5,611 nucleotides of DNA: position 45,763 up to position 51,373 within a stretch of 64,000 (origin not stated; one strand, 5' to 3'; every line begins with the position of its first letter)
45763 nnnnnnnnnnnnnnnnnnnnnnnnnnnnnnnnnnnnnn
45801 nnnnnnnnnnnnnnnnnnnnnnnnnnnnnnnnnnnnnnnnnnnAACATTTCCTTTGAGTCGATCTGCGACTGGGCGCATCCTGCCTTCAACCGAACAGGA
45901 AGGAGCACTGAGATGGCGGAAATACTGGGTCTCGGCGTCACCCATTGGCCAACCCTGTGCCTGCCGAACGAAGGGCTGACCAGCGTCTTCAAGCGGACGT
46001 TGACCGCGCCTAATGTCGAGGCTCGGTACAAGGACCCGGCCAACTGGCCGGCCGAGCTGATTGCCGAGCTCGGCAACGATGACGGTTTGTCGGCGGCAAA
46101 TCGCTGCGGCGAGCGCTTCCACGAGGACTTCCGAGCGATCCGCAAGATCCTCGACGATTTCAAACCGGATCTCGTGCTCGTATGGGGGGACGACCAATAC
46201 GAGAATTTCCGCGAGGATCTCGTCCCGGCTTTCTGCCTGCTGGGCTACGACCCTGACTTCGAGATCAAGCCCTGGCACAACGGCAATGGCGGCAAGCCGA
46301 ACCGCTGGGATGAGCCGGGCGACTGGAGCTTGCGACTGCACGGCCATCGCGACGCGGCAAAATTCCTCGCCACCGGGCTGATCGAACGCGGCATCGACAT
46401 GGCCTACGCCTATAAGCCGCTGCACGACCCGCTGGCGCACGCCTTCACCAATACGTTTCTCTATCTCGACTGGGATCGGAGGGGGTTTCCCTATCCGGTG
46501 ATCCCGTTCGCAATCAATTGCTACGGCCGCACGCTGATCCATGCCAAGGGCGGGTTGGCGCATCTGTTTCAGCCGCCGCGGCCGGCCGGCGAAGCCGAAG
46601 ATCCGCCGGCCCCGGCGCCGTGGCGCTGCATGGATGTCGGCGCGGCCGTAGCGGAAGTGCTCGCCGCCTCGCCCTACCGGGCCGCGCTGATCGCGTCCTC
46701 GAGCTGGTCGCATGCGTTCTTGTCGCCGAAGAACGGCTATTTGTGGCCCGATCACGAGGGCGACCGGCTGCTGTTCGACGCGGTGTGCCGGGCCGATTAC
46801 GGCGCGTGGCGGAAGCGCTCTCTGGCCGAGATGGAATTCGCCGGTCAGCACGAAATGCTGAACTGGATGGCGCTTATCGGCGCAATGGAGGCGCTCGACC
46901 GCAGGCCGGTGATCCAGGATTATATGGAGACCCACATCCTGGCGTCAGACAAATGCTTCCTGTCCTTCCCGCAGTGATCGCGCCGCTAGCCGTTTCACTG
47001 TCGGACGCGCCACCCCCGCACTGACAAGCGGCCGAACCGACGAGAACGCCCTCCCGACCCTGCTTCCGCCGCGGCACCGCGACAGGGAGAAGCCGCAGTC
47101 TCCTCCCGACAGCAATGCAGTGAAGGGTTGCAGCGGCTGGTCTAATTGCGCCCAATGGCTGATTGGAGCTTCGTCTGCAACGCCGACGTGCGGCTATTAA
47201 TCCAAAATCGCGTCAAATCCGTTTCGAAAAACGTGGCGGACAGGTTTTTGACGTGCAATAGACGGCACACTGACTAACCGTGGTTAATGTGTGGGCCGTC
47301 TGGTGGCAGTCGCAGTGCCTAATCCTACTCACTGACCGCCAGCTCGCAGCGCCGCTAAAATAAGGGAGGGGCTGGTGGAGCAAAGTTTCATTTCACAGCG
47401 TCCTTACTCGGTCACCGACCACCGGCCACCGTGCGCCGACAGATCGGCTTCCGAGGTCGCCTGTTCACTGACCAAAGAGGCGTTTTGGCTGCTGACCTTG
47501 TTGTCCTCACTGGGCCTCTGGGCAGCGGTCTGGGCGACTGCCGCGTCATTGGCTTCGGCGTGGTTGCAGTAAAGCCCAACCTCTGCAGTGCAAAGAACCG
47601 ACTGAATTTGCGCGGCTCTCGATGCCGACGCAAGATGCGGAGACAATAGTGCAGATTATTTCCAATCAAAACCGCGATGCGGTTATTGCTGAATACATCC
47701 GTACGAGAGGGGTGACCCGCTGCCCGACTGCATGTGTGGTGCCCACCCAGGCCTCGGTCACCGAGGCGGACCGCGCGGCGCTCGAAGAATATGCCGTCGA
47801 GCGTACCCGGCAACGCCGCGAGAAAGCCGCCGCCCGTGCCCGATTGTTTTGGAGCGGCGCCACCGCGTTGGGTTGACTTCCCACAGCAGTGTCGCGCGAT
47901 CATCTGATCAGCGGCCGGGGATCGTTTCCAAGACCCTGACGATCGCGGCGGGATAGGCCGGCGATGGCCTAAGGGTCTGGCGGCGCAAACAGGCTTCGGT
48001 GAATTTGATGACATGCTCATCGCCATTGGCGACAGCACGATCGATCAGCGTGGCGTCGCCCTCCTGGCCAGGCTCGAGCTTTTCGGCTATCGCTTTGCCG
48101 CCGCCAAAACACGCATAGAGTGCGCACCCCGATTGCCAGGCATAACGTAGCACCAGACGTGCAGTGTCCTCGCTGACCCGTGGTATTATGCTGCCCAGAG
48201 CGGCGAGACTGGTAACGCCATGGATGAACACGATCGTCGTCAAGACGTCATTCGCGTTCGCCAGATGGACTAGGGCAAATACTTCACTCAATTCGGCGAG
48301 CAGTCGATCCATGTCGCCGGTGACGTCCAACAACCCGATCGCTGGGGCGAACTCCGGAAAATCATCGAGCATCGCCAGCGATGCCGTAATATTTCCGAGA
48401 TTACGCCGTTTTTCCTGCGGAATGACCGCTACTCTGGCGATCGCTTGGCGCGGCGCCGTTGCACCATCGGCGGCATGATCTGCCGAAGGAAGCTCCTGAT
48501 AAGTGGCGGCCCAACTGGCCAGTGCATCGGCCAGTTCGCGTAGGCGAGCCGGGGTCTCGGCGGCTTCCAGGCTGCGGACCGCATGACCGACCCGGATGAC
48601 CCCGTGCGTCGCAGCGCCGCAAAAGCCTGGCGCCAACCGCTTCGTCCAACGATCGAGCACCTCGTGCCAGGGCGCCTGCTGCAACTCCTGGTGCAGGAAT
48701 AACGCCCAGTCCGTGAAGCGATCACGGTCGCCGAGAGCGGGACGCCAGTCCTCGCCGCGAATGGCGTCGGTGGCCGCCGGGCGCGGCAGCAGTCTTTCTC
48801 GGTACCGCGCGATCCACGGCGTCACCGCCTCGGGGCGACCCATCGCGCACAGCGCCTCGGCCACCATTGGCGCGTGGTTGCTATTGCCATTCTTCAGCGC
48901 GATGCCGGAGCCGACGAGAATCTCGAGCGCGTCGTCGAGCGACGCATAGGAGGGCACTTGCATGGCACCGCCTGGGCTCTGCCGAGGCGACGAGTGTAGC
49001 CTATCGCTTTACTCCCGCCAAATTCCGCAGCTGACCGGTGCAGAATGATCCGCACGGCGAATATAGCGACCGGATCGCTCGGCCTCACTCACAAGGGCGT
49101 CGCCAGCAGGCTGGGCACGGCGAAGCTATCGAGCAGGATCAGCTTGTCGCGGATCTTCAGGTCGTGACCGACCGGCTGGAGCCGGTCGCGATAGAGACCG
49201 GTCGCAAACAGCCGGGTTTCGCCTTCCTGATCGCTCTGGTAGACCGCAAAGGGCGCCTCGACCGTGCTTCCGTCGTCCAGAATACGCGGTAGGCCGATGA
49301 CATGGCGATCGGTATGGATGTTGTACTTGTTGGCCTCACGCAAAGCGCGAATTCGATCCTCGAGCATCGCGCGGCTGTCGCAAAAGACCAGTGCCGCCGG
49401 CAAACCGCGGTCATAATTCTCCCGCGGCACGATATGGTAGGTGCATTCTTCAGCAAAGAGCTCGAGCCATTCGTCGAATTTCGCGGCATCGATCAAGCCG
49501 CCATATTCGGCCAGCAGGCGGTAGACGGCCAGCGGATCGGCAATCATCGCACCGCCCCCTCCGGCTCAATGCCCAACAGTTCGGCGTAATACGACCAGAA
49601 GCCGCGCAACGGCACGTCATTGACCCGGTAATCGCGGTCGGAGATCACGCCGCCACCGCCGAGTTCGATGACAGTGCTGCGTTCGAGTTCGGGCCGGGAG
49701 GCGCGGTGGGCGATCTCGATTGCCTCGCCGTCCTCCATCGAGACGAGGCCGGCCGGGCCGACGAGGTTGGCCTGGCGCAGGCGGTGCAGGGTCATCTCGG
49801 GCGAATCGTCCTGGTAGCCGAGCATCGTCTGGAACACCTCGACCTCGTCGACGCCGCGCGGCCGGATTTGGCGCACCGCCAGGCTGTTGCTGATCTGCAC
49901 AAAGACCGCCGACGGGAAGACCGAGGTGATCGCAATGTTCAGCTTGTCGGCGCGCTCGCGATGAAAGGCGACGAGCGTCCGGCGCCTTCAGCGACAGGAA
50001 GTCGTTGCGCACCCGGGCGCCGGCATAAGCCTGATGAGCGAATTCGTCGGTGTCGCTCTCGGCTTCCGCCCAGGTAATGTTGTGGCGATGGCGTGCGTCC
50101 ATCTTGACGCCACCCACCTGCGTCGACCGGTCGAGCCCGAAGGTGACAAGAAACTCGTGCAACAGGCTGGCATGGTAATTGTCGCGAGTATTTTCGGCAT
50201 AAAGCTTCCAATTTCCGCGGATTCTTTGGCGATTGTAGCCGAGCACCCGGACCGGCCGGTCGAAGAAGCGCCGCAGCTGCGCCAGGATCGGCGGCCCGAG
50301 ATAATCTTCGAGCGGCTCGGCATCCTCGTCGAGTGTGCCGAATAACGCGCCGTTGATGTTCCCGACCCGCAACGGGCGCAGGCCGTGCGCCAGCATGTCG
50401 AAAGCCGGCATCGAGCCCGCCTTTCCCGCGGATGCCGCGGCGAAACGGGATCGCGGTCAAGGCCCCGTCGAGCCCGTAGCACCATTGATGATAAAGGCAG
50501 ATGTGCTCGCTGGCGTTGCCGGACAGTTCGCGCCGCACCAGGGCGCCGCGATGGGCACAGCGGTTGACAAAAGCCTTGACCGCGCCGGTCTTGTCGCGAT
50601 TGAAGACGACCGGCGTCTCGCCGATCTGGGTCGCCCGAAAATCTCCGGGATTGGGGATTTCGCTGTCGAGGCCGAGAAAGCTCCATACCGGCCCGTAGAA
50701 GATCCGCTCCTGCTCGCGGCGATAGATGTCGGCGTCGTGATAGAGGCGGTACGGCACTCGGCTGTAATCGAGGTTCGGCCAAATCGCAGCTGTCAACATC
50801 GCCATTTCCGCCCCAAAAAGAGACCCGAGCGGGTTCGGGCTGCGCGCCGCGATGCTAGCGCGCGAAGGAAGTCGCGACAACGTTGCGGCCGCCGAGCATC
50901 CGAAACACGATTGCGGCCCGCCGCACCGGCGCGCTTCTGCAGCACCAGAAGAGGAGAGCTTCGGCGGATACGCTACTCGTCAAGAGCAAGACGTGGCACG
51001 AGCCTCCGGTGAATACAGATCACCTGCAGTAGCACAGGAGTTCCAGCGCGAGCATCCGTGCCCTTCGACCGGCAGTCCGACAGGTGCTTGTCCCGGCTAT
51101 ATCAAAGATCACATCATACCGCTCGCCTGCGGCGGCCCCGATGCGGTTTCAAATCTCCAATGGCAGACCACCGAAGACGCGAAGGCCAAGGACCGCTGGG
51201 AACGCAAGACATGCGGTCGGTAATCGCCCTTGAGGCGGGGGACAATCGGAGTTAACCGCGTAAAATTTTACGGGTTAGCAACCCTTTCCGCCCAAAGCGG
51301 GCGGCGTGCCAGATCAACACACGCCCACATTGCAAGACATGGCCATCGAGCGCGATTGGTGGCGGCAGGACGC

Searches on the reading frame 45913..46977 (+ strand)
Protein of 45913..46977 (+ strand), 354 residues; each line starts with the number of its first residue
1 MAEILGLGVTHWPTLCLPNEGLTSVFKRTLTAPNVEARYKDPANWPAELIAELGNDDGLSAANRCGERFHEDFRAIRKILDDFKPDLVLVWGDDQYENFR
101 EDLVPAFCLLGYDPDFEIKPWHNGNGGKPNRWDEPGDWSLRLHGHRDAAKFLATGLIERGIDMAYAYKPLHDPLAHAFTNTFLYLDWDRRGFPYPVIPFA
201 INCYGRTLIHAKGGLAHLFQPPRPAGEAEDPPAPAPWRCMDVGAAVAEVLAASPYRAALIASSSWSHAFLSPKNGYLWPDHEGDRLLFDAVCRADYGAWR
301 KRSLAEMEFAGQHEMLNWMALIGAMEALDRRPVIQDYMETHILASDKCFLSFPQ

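Call 31: search_protein_families(library=pfam, proteins=[window:45913-46977:+], max_evalue=0.001)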
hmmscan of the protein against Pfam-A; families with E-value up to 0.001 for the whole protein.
window:45913-46977:+ (354 aa): 1 family
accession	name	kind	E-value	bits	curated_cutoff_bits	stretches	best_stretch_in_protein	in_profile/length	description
PF02900.23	LigB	-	2.4e-06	27.3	26.3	0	232-327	145-246/269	Catalytic LigB subunit of aromatic ring-opening dioxygenase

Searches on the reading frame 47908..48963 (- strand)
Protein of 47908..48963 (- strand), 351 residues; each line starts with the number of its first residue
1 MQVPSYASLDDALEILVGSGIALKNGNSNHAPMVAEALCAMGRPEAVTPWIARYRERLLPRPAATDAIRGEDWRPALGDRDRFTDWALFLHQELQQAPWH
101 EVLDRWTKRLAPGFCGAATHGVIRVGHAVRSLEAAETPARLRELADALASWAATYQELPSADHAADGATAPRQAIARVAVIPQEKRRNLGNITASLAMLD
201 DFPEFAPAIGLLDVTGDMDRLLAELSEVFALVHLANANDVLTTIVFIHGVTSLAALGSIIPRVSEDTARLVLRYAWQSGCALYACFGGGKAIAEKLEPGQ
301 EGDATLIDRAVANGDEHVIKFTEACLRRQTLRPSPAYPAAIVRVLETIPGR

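Call 31: search_protein_families(library=pfam, proteins=[window:47908-48963:-], max_evalue=0.001)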
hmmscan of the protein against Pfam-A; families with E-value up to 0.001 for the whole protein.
window:47908-48963:- (351 aa): 1 family
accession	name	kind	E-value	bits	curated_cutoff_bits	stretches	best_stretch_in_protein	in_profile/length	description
PF14027.11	Questin_oxidase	-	1.6e-13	51.4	27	1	29-324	3-339/340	Questin oxidase-like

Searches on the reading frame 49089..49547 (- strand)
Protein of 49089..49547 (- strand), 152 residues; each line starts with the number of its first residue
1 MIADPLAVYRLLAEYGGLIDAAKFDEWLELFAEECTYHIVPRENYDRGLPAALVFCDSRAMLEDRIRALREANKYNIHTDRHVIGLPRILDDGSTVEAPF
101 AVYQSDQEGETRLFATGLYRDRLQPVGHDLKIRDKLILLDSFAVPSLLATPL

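Call 31: search_protein_families(library=pfam, proteins=[window:49089-49547:-], max_evalue=0.001)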
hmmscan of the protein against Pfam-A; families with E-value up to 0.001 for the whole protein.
window:49089-49547:- (152 aa): 2 families
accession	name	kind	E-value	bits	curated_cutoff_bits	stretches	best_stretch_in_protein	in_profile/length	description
PF00866.24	Ring_hydroxyl_B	-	2e-13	51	27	1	18-142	5-140/144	Ring hydroxylating beta subunit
PF13577.12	SnoaL_4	-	5.5e-10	39.8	24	1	3-132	4-122/126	SnoaL-like domain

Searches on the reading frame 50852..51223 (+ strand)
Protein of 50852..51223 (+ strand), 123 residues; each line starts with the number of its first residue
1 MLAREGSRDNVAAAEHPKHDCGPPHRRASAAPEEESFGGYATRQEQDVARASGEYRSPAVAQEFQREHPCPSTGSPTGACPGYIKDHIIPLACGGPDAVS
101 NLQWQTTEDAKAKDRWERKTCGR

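Call 42: search_protein_families(library=ncbifam, proteins=[window:50852-51223:+], max_evalue=0.01)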
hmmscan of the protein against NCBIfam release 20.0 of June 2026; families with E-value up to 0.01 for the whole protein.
window:50852-51223:+ (123 aa): 0 families

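Call 57: search_protein_families(library=pfam, proteins=[window:50852-51223:+], max_evalue=5)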
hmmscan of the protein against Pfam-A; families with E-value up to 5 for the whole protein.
window:50852-51223:+ (123 aa): 4 families
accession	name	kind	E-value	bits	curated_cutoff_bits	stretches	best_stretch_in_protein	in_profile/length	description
PF14279.12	HNH_5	-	0.0034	17.7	27.5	1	85-104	15-34/56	HNH endonuclease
PF01844.29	HNH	-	0.043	14.4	21.4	1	84-103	15-34/47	HNH endonuclease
PF06314.16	ADC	-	0.061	13.3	29.8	1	17-117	108-193/238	Acetoacetate decarboxylase (ADC)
PF18113.7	Rbx_binding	-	0.14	12.4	22.1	1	83-111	10-38/71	Rubredoxin binding C-terminal domain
